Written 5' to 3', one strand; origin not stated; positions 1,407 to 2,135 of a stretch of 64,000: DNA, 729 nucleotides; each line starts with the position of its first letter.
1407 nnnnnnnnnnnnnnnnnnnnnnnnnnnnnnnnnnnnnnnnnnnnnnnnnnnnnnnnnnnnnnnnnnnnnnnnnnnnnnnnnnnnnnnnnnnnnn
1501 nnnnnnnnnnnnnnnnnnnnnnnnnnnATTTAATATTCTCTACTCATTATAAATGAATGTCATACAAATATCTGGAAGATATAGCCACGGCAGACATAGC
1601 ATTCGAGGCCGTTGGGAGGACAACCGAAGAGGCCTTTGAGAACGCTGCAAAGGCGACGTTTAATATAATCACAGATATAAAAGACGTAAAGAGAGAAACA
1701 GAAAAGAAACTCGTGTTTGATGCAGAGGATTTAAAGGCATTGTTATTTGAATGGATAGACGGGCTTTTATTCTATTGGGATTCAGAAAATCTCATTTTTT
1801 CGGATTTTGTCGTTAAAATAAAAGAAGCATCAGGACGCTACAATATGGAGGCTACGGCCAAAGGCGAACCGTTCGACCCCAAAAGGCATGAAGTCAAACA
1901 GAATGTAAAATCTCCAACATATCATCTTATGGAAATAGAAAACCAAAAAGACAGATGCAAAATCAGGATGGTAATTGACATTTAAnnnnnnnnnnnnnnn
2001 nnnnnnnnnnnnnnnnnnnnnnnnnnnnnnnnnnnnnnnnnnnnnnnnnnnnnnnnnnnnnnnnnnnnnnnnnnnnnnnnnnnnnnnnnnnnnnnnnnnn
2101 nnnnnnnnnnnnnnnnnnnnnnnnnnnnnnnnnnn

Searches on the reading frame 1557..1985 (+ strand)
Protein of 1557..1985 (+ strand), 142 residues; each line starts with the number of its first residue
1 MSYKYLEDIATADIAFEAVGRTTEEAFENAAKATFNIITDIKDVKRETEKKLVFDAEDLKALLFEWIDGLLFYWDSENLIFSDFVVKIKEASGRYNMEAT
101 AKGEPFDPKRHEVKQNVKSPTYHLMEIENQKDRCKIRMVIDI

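Call 31: search_protein_families(library=pfam, proteins=[window:1557-1985:+], max_evalue=0.001)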
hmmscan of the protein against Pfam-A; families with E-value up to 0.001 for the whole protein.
window:1557-1985:+ (142 aa): 1 family
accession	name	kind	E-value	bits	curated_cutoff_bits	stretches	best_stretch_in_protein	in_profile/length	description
PF01951.21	Archease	-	2.8e-42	144.7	25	1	3-142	1-136/136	Archease protein family (MTH1598/TM1083)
